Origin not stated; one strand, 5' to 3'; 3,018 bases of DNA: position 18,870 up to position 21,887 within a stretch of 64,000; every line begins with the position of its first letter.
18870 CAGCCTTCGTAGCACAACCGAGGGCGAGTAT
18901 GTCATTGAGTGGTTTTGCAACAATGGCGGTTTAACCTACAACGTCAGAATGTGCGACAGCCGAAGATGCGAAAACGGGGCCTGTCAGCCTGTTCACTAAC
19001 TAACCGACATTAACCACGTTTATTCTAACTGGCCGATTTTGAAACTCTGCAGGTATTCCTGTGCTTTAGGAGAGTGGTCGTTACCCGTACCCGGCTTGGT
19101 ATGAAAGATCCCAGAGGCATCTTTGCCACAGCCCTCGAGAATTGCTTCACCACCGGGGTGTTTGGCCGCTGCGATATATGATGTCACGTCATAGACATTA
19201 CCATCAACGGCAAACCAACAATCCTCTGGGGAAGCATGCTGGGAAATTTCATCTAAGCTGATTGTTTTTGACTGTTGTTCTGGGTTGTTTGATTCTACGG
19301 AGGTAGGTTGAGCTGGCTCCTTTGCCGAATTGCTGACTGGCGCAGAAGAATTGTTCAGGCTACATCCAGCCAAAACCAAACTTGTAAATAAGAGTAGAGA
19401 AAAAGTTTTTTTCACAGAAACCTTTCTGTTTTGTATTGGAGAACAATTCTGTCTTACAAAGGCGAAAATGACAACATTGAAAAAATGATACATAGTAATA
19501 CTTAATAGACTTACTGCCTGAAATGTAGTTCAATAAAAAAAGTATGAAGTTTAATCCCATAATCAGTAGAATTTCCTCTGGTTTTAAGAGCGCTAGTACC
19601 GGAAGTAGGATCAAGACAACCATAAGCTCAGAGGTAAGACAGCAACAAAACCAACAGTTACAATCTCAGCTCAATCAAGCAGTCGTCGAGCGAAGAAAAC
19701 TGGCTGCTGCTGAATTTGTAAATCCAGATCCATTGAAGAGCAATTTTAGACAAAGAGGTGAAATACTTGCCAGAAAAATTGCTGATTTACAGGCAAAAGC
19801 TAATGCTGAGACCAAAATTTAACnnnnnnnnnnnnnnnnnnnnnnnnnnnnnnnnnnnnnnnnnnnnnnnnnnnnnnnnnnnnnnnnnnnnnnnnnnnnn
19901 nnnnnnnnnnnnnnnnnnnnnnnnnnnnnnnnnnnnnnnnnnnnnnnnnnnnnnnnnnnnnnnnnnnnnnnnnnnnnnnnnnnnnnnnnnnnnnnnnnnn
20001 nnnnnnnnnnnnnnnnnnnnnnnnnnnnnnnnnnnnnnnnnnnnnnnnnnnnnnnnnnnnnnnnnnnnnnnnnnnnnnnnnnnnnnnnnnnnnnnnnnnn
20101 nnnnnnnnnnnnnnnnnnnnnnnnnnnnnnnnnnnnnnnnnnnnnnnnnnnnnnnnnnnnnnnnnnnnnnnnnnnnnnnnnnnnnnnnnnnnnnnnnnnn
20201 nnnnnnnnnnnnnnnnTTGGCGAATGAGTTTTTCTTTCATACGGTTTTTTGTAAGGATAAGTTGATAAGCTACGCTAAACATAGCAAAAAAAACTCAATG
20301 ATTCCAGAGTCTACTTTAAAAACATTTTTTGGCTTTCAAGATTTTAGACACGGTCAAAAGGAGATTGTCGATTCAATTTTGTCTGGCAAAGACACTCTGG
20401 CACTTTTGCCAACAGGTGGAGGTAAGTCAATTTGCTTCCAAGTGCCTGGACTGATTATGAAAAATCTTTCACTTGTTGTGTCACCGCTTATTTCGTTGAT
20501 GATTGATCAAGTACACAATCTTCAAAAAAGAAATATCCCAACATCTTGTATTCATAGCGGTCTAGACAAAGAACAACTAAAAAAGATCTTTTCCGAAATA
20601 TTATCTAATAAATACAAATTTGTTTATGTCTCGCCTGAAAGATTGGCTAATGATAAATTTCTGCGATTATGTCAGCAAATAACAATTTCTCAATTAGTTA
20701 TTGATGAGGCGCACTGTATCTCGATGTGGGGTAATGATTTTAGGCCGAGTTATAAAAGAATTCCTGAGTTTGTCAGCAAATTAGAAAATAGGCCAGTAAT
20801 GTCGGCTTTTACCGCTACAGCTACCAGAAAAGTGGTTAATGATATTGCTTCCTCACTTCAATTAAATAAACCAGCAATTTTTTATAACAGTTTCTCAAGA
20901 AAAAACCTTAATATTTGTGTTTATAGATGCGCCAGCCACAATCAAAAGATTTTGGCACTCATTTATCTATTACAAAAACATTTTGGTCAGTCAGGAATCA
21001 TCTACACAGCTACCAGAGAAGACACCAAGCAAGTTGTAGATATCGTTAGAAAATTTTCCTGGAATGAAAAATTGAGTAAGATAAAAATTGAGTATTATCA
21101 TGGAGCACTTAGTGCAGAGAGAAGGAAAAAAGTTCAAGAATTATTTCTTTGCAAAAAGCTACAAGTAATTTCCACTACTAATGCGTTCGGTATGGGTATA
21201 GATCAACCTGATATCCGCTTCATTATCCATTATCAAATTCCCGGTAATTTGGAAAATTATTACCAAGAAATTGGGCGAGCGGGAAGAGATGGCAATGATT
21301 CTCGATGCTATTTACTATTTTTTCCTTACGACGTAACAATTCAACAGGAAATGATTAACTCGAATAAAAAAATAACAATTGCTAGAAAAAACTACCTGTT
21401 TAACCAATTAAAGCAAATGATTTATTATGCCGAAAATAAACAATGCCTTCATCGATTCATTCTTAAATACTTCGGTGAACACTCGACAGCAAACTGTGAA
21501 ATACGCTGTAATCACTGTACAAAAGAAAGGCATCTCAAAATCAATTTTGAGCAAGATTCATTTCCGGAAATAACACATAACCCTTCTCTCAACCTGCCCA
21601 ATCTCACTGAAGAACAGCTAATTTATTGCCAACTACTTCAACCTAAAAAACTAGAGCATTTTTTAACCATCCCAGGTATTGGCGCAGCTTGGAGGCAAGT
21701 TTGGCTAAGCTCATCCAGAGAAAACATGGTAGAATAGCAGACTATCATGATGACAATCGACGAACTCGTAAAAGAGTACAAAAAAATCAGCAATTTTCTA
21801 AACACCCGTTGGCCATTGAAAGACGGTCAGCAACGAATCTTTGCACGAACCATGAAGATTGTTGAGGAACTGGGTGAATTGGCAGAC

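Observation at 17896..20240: Extracytoplasmic redox trio: Cys-rich PT-linked surface protein, cytochrome-b5-like lipoprotein and a standalone VKOR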

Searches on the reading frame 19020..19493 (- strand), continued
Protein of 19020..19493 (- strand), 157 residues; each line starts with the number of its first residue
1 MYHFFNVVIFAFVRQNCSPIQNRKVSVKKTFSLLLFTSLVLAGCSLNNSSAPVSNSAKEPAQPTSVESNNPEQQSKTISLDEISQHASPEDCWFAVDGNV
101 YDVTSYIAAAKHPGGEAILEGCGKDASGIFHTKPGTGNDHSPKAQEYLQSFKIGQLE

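Call 56: search_protein_families(library=pfam, alignment_id=A3, max_evalue=0.001)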
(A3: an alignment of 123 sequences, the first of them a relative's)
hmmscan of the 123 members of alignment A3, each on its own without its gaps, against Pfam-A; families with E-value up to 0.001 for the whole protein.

A. member 1, L027:7255-7923:+ (223 aa): 0 families

B. families by the number of members that match (of 123 scanned): 125 families (the first 25 are shown)
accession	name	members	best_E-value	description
PF01022.26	HTH_5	4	3.9e-14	Bacterial regulatory protein, arsR family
PF12840.13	HTH_20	4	5.7e-10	Helix-turn-helix domain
PF12802.13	MarR_2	4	1.1e-08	MarR family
PF13412.12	HTH_24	4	1.9e-08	Winged helix-turn-helix DNA-binding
PF01978.25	TrmB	4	9.6e-07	Sugar-specific transcriptional regulator TrmB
PF09339.16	HTH_IclR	4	1.7e-06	IclR helix-turn-helix domain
PF03167.25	UDG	3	6.6e-18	Uracil DNA glycosylase superfamily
PF01794.25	Ferric_reduct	3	5.3e-09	Ferric reductase like transmembrane component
PF13463.12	HTH_27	3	3.7e-08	Winged helix DNA-binding domain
PF01047.28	MarR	3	4.8e-07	MarR family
PF24034.1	DUF7343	3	3.2e-06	Domain of unknown function (DUF7343)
PF00150.24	Cellulase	2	2.2e-55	Cellulase (glycosyl hydrolase family 5)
PF01880.24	Desulfoferrodox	2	1.3e-24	Desulfoferrodoxin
PF07884.19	VKOR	2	1.1e-21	Vitamin K epoxide reductase family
PF06397.17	Desulfoferrod_N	2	1.4e-20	Desulfoferrodoxin, N-terminal domain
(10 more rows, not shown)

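Call 74: find_encoding_contigs(protein=P0053, flank=8000, max_places=2)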
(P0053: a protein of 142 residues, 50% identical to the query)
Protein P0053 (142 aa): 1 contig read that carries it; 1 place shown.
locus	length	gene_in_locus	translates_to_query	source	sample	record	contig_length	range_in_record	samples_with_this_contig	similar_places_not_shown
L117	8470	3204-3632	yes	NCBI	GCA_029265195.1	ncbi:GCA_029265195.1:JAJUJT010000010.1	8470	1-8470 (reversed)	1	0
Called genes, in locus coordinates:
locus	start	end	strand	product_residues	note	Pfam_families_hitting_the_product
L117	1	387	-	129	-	?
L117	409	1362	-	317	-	PF13353:Fer4_12 (weak), PF04055:Radical_SAM, PF12544:LAM_C (weak)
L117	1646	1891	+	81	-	PF14242:DUF4342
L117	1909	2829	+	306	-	PF02492:cobW, PF03205:MobB (weak), PF07683:CobW_C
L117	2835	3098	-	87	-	-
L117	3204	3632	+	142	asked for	PF00173:Cyt-b5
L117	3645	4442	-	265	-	PF05175:MTS (faint), PF08242:Methyltransf_12 (faint)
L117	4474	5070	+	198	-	PF00578:AhpC-TSA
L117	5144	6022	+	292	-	PF13098:Thioredoxin_2 (faint), PF13462:Thioredoxin_4, PF01323:DSBA (weak)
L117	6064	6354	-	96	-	-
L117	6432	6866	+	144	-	PF02637:GatB_Yqey (faint), PF09424:YqeY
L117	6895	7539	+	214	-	PF13413:HTH_25, PF09136:Glucodextran_B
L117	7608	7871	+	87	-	-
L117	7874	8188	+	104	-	-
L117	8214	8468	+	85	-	?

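Call 75: find_encoding_contigs(protein=P0056, flank=8000, max_places=2)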
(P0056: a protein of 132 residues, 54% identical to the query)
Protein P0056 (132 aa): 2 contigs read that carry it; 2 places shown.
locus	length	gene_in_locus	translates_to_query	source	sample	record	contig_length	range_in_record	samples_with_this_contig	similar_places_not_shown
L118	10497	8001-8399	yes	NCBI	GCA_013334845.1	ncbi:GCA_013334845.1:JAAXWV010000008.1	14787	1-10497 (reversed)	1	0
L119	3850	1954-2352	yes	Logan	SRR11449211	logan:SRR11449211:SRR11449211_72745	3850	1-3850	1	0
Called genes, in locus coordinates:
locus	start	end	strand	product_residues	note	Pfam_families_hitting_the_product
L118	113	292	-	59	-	-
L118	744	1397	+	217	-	PF03575:Peptidase_S51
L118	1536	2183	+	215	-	-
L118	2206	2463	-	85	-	PF11731:Cdd1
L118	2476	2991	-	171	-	PF14512:TM1586_NiRdase (faint), PF00881:Nitroreductase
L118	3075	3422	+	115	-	PF13788:DUF4180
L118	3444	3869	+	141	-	PF00583:Acetyltransf_1, PF13673:Acetyltransf_10, PF13508:Acetyltransf_7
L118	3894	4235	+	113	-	PF07883:Cupin_2 (weak), PF02311:AraC_binding (weak)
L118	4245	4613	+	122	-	-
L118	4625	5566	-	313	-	PF01073:3Beta_HSD, PF01370:Epimerase, PF02719:Polysacc_synt_2, PF04321:RmlD_sub_bind, PF07993:NAD_binding_4 (faint), PF13460:NAD_binding_10 (weak), PF16363:GDP_Man_Dehyd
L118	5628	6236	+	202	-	PF00702:Hydrolase, PF13419:HAD_2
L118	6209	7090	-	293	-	-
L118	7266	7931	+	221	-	PF03167:UDG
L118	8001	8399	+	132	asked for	PF00173:Cyt-b5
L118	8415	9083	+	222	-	PF00106:adh_short, PF08659:KR, PF13561:adh_short_C2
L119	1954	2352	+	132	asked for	PF00173:Cyt-b5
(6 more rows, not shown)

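Call 76: find_encoding_contigs(protein=P0058, flank=8000, max_places=2)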
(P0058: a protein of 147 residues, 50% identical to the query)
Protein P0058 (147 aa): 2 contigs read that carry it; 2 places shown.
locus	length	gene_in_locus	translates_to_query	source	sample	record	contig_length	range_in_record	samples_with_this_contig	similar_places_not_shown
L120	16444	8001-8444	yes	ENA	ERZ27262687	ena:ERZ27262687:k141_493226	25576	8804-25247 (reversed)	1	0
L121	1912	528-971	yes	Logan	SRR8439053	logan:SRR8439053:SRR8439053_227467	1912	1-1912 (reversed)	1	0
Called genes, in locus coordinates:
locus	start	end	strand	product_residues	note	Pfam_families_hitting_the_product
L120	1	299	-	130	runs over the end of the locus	PF18895:T4SS_pilin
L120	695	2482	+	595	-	PF08486:SpoIID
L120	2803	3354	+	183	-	PF03703:bPH_2 (weak)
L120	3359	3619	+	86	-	PF18901:DUF5657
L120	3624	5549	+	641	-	-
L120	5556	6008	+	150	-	PF01668:SmpB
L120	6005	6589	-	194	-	PF02245:Pur_DNA_glyco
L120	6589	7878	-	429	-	PF18854:baeRF_family10 (weak), PF18845:baeRF_family3, PF18846:baeRF_family5 (weak), PF19335:HMBD (faint)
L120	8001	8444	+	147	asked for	PF00173:Cyt-b5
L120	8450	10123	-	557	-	PF02518:HATPase_c, PF13589:HATPase_c_3, PF01119:DNA_mis_repair, PF08676:MutL_C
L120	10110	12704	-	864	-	PF01624:MutS_I, PF05188:MutS_II, PF05192:MutS_III, PF05190:MutS_IV, PF00488:MutS_V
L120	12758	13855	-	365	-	PF03979:Sigma70_r1_1, PF00140:Sigma70_r1_2, PF04542:Sigma70_r2, PF04539:Sigma70_r3, PF04545:Sigma70_r4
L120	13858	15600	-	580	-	PF01807:Zn_ribbon_DnaG, PF08275:DNAG_N, PF01751:Toprim, PF13662:Toprim_4, PF13155:Toprim_2, PF10410:DnaB_bind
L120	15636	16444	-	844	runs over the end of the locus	PF02861:Clp_N, PF23569:NBD_SMAX1, PF00004:AAA, PF17871:AAA_lid_9, PF07724:AAA_2, PF00004:AAA, PF07728:AAA_5, PF10431:ClpB_D2-small, +5 more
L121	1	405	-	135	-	?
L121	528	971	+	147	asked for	PF00173:Cyt-b5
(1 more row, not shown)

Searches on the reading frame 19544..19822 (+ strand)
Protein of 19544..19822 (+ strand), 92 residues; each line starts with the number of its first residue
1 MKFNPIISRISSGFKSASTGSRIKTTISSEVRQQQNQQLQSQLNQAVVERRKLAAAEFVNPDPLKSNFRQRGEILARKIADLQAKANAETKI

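Call 3: search_protein_families(library=pfam, proteins=[window:19544-19822:+], max_evalue=0.01)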
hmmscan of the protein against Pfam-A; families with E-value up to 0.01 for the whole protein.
window:19544-19822:+ (92 aa): 0 families

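Call 4: search_protein_families(library=ncbifam, proteins=[window:19544-19822:+], max_evalue=0.01)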
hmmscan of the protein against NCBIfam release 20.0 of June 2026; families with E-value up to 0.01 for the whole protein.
window:19544-19822:+ (92 aa): 0 families

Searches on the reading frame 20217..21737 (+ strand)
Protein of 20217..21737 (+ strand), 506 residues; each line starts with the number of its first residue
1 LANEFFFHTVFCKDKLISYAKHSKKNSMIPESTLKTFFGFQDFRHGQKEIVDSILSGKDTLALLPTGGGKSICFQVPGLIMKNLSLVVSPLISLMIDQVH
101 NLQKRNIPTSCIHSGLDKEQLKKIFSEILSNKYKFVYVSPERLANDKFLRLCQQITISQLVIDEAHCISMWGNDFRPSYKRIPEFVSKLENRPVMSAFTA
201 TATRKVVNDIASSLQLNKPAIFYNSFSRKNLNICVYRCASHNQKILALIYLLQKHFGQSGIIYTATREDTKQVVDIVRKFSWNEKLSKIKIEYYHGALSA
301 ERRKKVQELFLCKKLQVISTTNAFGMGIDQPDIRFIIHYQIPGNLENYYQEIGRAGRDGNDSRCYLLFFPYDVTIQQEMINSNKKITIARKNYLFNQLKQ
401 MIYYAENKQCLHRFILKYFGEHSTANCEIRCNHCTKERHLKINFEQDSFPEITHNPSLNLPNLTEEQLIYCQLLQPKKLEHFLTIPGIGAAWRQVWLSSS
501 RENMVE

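Call 3: search_protein_families(library=pfam, proteins=[window:20217-21737:+], max_evalue=0.01)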
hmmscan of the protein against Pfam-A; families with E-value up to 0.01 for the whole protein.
window:20217-21737:+ (506 aa): 3 families
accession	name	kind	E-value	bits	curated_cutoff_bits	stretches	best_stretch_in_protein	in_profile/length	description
PF00270.35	DEAD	-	9.6e-27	94.2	26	1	46-208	3-165/167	DEAD/DEAH box helicase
PF00271.37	Helicase_C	-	1.9e-25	89.7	23.5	1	244-359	2-110/110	Helicase conserved C-terminal domain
PF16124.10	RecQ_Zn_bind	-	8.1e-13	49.3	25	1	371-435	2-66/66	RecQ zinc-binding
